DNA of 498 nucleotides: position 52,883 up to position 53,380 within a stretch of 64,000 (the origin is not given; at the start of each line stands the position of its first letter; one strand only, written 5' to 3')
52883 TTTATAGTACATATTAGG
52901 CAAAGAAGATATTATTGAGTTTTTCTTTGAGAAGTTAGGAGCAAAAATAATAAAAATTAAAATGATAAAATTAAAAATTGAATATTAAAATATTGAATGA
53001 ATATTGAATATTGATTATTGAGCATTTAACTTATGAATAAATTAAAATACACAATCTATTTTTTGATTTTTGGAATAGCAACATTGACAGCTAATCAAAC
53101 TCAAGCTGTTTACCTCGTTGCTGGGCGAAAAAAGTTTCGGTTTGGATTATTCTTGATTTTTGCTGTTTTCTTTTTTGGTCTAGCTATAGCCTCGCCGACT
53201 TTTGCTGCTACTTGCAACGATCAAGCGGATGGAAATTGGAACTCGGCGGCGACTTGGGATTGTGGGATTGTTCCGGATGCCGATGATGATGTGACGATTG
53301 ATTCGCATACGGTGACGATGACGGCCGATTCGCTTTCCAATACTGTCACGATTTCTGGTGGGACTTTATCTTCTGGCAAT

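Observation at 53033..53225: Two giant surface-protein genes share a conserved bipartite leader, with 23 identical nucleotides around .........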

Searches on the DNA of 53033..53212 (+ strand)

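Call 93: search_rna_families(sources=[L009, L011, L016, L041, L008], threshold=evalue, max_evalue=1)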
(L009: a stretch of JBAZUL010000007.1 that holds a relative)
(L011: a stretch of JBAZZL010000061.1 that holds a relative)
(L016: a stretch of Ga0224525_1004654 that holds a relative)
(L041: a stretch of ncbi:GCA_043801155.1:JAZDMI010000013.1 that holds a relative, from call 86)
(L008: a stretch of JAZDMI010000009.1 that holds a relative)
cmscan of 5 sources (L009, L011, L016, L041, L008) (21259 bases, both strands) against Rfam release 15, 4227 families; matches with E-value up to 1: 1.
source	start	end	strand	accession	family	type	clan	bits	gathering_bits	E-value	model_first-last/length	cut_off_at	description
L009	308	391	+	RF00005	tRNA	Gene; tRNA;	CL00001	46.9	29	2.4e-07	1-71/71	no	tRNA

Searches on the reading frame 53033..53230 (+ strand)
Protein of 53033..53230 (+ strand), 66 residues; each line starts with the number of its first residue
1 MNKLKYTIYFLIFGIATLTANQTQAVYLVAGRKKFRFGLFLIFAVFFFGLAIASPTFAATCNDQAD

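Call 13: search_protein_families(library=ncbifam, proteins=[window:53033-53230:+], max_evalue=1)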
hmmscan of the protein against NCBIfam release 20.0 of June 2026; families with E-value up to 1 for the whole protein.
window:53033-53230:+ (66 aa): 2 families
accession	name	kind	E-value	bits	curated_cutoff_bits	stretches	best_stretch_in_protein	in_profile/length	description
NF038244.1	pheromon_TrpTrp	equivalog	0.23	11.8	29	0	1-21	1-20/32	quorum-sensing system DWW-type pheromone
NF010235.0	PRK13682.2-6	equivalog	0.47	10.7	83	1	4-52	2-50/61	hypothetical protein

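Call 15: find_homologous_proteins(query=A2, max_evalue=0.1)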
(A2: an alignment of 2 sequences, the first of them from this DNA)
Query A2 (2 sequences): 71 candidates shared short words with the query, none scored E <= 0.1.

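Call 29: search_protein_representatives(alignment_id=A3)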
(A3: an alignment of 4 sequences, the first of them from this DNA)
Query: 4 sequences, 61 profile positions. Proteins with E-value up to 0.001 (for the whole library): 16; up to 1e-10: 5; up to 1e-30: 0. The best 16 are listed.
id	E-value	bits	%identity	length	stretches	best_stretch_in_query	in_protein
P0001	7.2e-25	103.1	-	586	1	1-61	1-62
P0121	5.7e-24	100.2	-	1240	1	1-61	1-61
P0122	4.0e-23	97.5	-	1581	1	1-61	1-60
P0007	1.8e-20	89.1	-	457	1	1-61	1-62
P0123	9.5e-11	57.9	-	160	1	2-60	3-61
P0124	3.6e-08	49.6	-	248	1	19-61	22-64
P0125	9.5e-08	48.3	-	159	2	6-61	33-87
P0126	7.9e-07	45.3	-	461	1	1-60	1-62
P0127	9.4e-07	45.1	-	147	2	28-60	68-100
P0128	1.5e-06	44.4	-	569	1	5-61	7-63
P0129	1.4e-05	41.3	-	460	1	2-61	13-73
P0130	1.5e-05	41.3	-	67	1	7-61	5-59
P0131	2.0e-05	40.9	-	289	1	18-60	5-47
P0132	3.5e-05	40.1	-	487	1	2-60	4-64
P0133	2.5e-04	37.3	-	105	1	1-61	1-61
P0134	8.1e-04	35.7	-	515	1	12-60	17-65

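Call 33: find_homologous_proteins(query=A4, max_evalue=1)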
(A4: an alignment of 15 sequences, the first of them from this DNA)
Query A4 (15 sequences) (60 aa, profile of the alignment): 2 proteins with E <= 1 among 3032 candidates.
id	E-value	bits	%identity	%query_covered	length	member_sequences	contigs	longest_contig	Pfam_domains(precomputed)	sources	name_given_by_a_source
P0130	1.4e-18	85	49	63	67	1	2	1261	-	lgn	-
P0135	5.1e-10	57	49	65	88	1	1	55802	-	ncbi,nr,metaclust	ncbi:MAG: hypothetical protein US16_C0005G0028 [Candidatus Moranbacteria bacterium GW2011_GWE2_36_40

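Call 44: search_protein_families(library=pfam, proteins=[window:53033-53224:+], max_evalue=10)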
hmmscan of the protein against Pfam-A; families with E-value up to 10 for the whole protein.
seq(64 aa): 2 families
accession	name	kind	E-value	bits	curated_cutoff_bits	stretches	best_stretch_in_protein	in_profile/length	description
PF20563.3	DUF6773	-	0.36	11.1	27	1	4-59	85-139/163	Family of unknown function (DUF6773)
PF13786.12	DUF4179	-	5.1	8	30.1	1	33-60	4-33/94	Domain of unknown function (DUF4179)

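Call 46: search_protein_families(library=pfam, proteins=[P0126, P0128, P0129, P0132, P0134, P0131, P0124, P0123], max_evalue=0.001)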
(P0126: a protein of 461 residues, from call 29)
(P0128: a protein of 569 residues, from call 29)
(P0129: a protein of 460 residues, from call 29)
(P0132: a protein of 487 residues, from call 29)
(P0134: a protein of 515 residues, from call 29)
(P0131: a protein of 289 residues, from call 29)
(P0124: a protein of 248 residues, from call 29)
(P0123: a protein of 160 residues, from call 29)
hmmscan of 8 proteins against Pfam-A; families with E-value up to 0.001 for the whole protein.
P0126 (461 aa): 0 families

P0128 (569 aa): 1 family
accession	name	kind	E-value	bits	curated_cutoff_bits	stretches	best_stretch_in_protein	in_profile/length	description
PF14592.12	Chondroitinas_B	-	0.00079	19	24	0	71-131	5-60/426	Chondroitinase B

P0129 (460 aa): 2 families
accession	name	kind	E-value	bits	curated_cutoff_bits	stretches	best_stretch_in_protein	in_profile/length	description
PF22842.2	Pel9A-like_beta_helix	-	6.3e-07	29.1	25.2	1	70-133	7-69/370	Pel9A-like, right handed beta helix region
PF07602.17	DUF1565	-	7.6e-06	25.9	20.3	1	79-116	2-39/257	Protein of unknown function (DUF1565)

P0132 (487 aa): 0 families

P0134 (515 aa): 1 family
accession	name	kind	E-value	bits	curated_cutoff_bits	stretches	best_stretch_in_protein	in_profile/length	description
PF14592.12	Chondroitinas_B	-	7.2e-09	35.6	24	1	70-181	2-104/426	Chondroitinase B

P0131 (289 aa): 1 family
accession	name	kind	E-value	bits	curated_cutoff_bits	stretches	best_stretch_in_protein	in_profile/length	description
PF13229.12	Beta_helix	-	0.00029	20.9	25.9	1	207-269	5-64/158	Right handed beta helix region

P0124 (248 aa): 0 families

P0123 (160 aa): 1 family
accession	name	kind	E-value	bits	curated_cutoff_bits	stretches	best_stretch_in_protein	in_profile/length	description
PF13385.13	Laminin_G_3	-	0.00017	22.2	27.6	1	116-155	1-38/151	Concanavalin A-like lectin/glucanases superfamily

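Call 50: find_encoding_contigs(protein=P0135, flank=10000, max_places=3)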
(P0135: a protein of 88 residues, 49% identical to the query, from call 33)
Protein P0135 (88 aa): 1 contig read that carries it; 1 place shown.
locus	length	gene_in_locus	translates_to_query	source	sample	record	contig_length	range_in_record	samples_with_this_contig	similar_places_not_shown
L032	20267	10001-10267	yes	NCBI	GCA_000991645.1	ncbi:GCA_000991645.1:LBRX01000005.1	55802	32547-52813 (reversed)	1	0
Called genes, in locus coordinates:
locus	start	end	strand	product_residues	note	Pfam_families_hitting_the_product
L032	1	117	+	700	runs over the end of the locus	PF02518:HATPase_c, PF00204:DNA_gyraseB, PF01751:Toprim, PF00986:DNA_gyraseB_C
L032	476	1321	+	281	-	-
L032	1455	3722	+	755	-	-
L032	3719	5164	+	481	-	-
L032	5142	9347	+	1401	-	-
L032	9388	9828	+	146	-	PF05635:23S_rRNA_IVP (faint)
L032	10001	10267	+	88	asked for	-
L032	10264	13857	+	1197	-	PF02210:Laminin_G_2 (faint), PF13385:Laminin_G_3, PF07953:Toxin_R_bind_N (weak), PF13385:Laminin_G_3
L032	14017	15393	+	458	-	PF13173:AAA_14, PF13635:DUF4143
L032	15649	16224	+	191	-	PF01797:Y1_Tnp (faint)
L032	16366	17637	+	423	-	PF13173:AAA_14, PF13635:DUF4143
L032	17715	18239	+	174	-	-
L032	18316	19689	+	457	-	PF04326:SLFN_AlbA_2, PF13749:HATPase_c_4 (weak), PF08279:HTH_11, PF13404:HTH_AsnC-type (faint), PF13412:HTH_24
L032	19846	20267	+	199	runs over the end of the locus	PF07603:Lcl_C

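Call 66: search_protein_families(library=ncbifam, proteins=[P0126, P0128, P0129, P0132, P0134], max_evalue=0.01)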
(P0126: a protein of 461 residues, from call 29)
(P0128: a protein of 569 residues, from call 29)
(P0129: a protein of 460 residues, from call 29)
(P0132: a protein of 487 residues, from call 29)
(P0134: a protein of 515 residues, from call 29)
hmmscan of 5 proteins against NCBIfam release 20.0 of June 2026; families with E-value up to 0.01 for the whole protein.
P0126 (461 aa): 1 family
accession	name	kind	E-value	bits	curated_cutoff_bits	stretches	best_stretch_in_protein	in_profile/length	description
NF041518.1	choice_anch_Q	domain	6.6e-06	26.3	25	1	405-443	16-57/58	choice-of-anchor Q domain-containing protein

P0128 (569 aa): 0 families

P0129 (460 aa): 5 families
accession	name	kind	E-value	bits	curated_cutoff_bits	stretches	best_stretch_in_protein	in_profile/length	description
NF041518.1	choice_anch_Q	domain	3.4e-13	49.6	25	1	401-441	17-57/58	choice-of-anchor Q domain-containing protein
NF041899.1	pec_ly_PelN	equivalog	3.4e-10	39.3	740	1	64-125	18-79/437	pectate lyase PelN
NF047854.1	LIC10774_subfam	equivalog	1.3e-08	34.2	380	1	71-120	58-108/358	LIC10774/LIC10365 family surface protein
NF045951.1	MAG0110_fam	subfamily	0.0049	16.2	98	1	11-76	50-105/237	MAG0110 family membrane protein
TIGR00913.1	2A0310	subfamily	0.0073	15.1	578.7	0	18-77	125-184/480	amino acid permease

P0132 (487 aa): 1 family
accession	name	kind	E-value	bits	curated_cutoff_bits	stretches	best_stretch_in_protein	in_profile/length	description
NF041518.1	choice_anch_Q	domain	0.00038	20.6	25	1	432-467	23-57/58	choice-of-anchor Q domain-containing protein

P0134 (515 aa): 1 family
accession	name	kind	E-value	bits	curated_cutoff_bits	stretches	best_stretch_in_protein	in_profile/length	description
TIGR04247.1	NosD_copper_fam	subfamily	7.8e-06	24.7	300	1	75-202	1-115/377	nitrous oxide reductase family maturation protein NosD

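Call 80: find_encoding_contigs(protein=P0129, flank=3000, max_places=2)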
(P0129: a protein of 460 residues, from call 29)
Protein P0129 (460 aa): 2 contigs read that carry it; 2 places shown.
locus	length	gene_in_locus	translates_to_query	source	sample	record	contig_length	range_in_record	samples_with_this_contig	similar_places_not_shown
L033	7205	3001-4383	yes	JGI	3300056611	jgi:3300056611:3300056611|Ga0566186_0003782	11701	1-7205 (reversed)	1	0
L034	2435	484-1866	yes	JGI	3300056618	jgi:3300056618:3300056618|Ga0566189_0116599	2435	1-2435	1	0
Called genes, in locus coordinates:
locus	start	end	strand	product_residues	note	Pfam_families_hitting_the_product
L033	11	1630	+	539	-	PF22842:Pel9A-like_beta_helix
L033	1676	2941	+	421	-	-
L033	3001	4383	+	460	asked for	PF07602:DUF1565 (faint), PF22842:Pel9A-like_beta_helix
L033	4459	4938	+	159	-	PF00041:fn3, PF16656:Pur_ac_phosph_N (faint), PF00404:Dockerin_1 (weak)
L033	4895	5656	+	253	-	-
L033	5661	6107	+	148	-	PF00571:CBS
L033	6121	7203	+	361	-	?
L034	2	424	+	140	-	?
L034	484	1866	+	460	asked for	PF07602:DUF1565 (faint), PF22842:Pel9A-like_beta_helix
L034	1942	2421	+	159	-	PF00041:fn3, PF16656:Pur_ac_phosph_N (faint), PF00404:Dockerin_1 (weak)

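Call 81: find_encoding_contigs(protein=P0130, flank=3000, max_places=2)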
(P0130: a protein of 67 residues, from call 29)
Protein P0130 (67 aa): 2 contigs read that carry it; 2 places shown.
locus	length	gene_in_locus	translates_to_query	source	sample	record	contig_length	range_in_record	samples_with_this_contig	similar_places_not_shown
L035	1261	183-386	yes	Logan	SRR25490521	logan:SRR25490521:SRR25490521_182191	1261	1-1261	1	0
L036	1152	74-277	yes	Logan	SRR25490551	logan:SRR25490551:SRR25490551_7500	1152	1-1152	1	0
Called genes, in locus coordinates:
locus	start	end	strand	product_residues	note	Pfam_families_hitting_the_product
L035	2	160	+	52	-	?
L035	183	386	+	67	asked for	-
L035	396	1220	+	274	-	PF02498:Bro-N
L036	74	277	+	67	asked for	-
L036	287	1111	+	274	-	PF02498:Bro-N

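Call 82: find_encoding_contigs(protein=P0131, flank=3000, max_places=1)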
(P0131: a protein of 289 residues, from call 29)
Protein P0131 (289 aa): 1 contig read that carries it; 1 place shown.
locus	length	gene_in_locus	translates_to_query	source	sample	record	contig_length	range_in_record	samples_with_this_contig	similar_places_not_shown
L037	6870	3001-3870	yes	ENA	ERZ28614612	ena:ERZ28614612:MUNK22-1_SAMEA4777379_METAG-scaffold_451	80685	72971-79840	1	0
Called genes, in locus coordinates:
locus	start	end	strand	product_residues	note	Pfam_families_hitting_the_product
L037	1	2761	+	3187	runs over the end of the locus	-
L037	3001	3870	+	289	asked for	-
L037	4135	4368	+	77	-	-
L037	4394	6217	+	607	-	PF13229:Beta_helix, PF05048:NosD, PF13229:Beta_helix (weak)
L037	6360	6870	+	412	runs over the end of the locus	PF13173:AAA_14, PF13635:DUF4143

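Call 83: find_encoding_contigs(protein=P0133, flank=3000, max_places=1)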
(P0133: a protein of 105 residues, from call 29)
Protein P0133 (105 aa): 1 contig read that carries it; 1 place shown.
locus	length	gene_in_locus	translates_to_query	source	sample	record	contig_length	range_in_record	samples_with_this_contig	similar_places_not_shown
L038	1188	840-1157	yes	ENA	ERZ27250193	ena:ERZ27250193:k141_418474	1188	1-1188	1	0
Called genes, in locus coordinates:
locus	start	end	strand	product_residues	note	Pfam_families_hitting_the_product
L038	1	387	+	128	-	?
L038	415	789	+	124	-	PF05635:23S_rRNA_IVP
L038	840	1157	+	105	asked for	-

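Call 84: find_encoding_contigs(protein=P0128, flank=3000, max_places=1)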
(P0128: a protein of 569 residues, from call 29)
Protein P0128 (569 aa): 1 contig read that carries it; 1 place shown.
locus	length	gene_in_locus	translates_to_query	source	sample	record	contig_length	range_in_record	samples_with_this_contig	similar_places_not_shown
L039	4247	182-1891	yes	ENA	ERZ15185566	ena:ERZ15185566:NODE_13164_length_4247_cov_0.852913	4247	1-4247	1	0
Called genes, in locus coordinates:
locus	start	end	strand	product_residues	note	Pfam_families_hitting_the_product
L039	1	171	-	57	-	?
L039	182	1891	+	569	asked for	PF13229:Beta_helix (weak)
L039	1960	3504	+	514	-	-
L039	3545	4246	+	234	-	?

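Call 85: find_encoding_contigs(protein=P0126, flank=3000, max_places=1)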
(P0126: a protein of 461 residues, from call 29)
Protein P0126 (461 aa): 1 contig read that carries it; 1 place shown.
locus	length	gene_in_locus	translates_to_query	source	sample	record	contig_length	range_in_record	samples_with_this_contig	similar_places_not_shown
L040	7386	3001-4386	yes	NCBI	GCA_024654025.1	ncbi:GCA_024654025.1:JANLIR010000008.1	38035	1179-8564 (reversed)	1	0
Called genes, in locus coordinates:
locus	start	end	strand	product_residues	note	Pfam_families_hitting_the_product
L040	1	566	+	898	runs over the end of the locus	-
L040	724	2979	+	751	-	-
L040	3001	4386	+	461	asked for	-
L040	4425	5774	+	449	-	-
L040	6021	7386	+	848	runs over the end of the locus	PF01471:PG_binding_1 (faint)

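Call 86: find_encoding_contigs(protein=P0134, flank=3000, max_places=1)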
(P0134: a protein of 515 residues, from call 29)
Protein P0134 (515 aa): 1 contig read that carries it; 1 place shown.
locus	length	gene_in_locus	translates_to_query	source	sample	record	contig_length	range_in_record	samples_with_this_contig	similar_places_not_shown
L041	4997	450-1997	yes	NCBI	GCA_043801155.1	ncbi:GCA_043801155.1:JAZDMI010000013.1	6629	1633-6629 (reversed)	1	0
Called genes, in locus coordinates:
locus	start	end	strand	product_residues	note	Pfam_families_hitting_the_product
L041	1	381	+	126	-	?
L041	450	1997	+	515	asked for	PF22842:Pel9A-like_beta_helix, PF14592:Chondroitinas_B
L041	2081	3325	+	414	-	-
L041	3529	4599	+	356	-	PF03935:SKN1_KRE6_Sbg1 (faint), PF00722:Glyco_hydro_16, PF26113:GH16_XgeA (weak), PF16841:CBM60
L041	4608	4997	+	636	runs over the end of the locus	PF22842:Pel9A-like_beta_helix, PF13229:Beta_helix (faint)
